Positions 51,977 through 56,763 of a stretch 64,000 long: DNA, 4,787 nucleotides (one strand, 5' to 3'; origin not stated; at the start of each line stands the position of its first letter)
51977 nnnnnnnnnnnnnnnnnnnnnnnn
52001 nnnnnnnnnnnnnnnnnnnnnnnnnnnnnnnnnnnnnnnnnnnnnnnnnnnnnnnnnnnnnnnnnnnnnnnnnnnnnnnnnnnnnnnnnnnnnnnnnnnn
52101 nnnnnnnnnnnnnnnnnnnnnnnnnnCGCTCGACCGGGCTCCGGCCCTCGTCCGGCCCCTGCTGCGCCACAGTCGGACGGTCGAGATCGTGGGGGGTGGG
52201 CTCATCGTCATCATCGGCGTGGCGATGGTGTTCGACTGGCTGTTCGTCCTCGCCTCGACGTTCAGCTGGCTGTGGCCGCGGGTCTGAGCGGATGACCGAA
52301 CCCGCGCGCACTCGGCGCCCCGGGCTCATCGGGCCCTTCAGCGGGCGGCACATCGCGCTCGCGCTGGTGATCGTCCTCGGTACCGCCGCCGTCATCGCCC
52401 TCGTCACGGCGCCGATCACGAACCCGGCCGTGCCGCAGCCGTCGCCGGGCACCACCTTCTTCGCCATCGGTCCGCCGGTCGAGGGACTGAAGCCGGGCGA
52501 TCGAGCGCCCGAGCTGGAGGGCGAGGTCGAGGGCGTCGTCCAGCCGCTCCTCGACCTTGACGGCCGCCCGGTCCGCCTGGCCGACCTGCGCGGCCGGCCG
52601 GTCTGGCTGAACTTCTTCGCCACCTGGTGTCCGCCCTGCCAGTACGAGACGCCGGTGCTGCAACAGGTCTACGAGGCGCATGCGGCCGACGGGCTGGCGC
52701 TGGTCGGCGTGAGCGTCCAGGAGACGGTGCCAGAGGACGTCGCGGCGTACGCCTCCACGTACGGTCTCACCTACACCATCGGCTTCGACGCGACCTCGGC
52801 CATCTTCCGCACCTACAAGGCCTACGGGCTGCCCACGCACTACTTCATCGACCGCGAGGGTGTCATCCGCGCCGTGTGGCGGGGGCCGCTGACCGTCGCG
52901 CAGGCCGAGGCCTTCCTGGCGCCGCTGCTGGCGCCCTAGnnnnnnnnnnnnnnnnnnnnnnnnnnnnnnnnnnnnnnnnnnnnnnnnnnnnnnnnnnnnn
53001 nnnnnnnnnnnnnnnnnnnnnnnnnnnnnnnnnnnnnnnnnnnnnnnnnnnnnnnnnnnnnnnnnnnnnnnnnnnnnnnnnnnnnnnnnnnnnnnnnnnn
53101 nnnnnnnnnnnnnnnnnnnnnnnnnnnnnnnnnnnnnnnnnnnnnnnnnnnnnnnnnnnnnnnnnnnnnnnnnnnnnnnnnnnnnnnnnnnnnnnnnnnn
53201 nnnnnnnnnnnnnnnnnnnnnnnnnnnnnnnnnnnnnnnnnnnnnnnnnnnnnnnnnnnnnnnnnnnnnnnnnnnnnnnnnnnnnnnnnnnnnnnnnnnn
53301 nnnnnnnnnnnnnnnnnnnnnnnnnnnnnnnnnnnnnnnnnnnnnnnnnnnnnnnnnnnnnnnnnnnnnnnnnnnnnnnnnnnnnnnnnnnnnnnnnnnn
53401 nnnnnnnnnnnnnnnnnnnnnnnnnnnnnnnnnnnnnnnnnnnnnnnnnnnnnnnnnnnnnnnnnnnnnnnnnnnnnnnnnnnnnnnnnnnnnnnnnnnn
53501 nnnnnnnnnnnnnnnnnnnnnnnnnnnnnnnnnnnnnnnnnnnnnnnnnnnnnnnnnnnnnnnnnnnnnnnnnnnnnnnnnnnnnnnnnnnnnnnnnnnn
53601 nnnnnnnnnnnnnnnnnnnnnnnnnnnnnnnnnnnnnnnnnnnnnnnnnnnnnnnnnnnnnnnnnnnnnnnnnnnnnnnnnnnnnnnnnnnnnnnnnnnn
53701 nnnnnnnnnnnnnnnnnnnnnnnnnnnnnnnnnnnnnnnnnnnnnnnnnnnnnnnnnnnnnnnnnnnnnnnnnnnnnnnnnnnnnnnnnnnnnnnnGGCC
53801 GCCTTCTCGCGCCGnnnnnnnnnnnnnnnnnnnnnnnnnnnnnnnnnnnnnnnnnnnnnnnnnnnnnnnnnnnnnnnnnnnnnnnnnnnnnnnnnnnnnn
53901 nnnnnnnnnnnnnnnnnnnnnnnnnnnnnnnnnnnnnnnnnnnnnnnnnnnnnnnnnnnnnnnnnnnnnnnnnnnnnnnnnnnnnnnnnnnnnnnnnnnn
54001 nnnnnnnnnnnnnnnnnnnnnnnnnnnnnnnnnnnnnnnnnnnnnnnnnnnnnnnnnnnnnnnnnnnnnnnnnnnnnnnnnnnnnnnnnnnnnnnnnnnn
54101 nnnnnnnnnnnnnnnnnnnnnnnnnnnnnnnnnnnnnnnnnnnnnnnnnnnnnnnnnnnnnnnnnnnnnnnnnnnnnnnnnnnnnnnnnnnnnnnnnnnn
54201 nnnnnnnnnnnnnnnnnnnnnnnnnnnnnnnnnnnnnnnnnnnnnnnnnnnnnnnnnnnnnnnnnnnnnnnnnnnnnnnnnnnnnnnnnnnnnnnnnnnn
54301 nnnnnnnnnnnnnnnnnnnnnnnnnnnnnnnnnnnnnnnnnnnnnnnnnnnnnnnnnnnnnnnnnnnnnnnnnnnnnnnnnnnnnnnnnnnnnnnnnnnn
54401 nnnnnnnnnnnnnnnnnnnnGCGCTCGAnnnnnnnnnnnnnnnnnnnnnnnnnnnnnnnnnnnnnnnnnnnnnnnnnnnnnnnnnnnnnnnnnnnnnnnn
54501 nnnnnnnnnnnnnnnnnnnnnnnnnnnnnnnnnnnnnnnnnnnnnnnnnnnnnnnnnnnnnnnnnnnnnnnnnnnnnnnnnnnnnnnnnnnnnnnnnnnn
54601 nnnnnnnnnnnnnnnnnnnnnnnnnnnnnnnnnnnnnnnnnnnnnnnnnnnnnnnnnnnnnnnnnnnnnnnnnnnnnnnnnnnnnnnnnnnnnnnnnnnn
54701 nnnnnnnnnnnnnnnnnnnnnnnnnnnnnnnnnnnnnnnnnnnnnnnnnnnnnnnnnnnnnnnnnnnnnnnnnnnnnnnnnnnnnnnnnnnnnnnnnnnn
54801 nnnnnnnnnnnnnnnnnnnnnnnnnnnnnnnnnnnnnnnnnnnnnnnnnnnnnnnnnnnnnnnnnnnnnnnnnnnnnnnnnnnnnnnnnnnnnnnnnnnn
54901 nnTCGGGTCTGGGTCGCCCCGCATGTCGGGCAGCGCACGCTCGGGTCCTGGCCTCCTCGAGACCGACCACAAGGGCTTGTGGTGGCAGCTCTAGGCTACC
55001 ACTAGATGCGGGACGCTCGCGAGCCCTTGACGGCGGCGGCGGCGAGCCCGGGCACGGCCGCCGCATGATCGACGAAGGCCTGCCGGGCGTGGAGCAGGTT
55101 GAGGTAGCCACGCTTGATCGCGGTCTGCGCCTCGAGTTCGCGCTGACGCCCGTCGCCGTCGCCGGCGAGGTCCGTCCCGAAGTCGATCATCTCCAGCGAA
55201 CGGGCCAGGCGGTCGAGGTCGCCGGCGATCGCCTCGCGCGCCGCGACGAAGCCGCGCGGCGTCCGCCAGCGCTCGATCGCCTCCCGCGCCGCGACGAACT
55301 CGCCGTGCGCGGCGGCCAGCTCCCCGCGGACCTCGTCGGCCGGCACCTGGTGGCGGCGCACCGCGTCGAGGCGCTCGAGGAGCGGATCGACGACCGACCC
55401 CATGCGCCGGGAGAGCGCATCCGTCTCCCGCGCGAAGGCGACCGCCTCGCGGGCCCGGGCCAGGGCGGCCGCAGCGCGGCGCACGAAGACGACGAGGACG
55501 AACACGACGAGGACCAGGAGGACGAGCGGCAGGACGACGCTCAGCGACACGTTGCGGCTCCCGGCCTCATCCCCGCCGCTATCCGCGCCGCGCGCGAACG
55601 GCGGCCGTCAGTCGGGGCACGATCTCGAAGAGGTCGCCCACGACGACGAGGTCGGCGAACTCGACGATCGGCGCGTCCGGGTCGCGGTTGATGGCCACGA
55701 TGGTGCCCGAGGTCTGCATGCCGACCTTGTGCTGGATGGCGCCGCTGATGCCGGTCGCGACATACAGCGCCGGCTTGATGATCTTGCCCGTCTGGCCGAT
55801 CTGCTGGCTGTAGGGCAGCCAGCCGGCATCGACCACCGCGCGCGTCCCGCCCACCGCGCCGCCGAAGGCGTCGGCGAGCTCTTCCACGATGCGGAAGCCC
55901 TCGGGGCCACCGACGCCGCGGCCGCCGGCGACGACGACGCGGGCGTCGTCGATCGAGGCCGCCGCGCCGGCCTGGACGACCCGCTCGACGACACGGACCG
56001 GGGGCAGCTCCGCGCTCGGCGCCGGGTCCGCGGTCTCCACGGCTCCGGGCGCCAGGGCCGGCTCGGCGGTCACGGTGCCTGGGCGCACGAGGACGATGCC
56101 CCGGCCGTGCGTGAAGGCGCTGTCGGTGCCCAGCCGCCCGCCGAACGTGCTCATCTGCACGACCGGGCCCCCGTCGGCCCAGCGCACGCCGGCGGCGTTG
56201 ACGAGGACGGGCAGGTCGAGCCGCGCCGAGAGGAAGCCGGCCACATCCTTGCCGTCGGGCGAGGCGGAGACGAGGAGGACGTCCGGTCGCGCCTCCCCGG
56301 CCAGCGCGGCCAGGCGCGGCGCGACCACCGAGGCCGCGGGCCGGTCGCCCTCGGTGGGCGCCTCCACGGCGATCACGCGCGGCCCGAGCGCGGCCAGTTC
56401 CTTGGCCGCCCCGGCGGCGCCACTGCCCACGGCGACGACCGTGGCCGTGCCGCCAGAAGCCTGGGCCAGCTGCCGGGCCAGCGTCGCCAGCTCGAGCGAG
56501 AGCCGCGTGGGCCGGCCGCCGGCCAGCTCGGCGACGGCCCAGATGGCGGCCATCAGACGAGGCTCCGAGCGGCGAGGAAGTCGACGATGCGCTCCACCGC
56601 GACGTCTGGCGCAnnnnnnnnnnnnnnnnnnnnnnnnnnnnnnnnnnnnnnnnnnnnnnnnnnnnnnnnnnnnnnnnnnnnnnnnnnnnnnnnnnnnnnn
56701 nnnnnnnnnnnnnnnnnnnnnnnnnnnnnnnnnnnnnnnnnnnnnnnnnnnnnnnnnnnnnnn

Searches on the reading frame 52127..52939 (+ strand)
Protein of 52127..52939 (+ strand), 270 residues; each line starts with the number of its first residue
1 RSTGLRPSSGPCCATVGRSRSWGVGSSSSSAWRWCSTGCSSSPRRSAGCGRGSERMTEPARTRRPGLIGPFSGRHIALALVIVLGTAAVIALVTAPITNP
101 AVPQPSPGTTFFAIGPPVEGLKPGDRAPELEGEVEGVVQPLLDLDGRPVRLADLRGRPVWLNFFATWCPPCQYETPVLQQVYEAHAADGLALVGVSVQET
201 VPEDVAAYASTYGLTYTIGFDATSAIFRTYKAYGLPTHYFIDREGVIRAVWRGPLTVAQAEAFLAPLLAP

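Call 29: search_protein_families(library=pfam, proteins=[window:52127-52939:+], max_evalue=0.001)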
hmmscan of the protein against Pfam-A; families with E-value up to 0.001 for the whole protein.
window:52127-52939:+ (270 aa): 5 families
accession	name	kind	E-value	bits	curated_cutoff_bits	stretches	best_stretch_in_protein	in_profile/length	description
PF00578.27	AhpC-TSA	-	1.3e-25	90.2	26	1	123-249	1-123/124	AhpC/TSA family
PF08534.16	Redoxin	-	2.3e-20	73.3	26.6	1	122-262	1-146/148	Redoxin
PF13905.12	Thioredoxin_8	-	1.8e-08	35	27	1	156-245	1-92/94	Thioredoxin-like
PF00085.26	Thioredoxin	-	6.9e-05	23.2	23.5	1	157-199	19-60/103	Thioredoxin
PF13098.12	Thioredoxin_2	-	0.00047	20.9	27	1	155-262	4-102/104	Thioredoxin-like domain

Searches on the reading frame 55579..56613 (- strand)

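Call 29: search_protein_families(library=pfam, proteins=[window:55579-56613:-], max_evalue=0.001)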
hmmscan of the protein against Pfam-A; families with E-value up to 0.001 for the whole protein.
window:55579-56613:- (344 aa): 3 families
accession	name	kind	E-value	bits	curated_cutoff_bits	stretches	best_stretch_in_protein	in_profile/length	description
PF00766.25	ETF_alpha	-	1.4e-33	115.1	27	1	221-300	2-81/81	Electron transfer flavoprotein FAD-binding domain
PF01012.27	ETF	-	2.2e-18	67.1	26.7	1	25-198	2-179/181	Electron transfer flavoprotein domain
PF13579.12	Glyco_trans_4_4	-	0.00014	22.7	29.7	1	44-151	9-112/158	Glycosyl transferase 4-like domain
